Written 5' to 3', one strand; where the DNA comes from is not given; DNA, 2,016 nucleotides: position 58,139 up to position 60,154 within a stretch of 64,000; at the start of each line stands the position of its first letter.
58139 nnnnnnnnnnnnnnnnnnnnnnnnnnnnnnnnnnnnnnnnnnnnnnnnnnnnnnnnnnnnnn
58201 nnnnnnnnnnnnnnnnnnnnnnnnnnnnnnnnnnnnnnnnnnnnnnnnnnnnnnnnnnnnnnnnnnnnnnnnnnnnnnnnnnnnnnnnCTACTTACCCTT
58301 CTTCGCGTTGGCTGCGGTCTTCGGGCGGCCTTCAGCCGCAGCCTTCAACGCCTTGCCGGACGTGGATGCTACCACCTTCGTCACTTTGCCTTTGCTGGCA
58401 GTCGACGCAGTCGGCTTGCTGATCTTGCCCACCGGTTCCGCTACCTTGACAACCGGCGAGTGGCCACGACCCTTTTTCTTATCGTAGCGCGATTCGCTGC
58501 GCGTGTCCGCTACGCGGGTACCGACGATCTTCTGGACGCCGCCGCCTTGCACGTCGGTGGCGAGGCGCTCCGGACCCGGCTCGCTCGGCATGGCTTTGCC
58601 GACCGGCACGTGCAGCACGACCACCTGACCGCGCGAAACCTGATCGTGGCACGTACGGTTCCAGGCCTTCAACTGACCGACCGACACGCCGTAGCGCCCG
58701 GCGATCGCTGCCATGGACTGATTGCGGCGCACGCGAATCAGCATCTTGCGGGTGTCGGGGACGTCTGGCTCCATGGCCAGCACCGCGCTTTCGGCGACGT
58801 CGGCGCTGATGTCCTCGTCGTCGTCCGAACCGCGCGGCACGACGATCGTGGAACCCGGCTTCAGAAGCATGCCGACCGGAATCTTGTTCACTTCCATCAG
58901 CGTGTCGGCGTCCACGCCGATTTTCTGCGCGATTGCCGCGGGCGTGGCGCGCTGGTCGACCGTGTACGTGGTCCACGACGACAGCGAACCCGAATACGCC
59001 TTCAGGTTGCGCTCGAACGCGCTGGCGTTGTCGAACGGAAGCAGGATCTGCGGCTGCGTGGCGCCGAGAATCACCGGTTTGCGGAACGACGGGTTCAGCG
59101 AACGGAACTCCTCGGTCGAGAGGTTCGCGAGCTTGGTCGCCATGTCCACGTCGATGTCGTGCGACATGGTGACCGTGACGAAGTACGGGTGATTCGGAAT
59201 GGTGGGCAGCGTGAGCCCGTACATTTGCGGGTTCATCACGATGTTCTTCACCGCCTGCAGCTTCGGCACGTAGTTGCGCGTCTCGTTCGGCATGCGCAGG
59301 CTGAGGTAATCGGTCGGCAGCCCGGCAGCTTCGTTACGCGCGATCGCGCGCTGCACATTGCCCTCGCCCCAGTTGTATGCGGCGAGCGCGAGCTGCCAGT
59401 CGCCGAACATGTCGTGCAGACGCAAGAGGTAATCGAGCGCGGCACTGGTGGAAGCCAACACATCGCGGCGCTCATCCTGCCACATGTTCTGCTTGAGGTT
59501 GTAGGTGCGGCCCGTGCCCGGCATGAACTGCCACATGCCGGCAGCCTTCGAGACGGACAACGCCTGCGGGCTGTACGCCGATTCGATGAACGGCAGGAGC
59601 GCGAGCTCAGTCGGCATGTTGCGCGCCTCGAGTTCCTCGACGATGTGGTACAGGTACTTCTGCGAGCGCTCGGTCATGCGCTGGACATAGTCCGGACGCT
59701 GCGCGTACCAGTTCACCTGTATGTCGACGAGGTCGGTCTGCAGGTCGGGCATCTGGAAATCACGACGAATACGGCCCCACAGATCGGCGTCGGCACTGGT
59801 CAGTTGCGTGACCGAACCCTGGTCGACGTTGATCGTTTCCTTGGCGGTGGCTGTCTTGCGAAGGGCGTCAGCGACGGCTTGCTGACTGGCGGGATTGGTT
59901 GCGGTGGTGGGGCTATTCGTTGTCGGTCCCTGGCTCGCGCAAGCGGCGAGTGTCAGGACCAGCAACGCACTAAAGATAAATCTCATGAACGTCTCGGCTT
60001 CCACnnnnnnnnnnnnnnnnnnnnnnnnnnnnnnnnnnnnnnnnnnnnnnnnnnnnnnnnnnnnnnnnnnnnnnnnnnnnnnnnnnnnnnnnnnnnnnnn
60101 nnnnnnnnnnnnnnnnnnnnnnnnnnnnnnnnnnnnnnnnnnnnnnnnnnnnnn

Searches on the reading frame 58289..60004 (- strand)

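Call 80: search_protein_families(library=pfam, proteins=[window:58289-60004:-], max_evalue=0.0001)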
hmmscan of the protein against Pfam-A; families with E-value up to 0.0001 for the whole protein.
window:58289-60004:- (571 aa): 2 families
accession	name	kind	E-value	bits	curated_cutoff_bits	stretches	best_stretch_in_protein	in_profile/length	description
PF01464.25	SLT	-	2.6e-24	85.5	21.3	1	124-226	7-110/117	Transglycosylase SLT domain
PF01476.26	LysM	-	1e-12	48.2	20.9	1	347-390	1-43/43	LysM domain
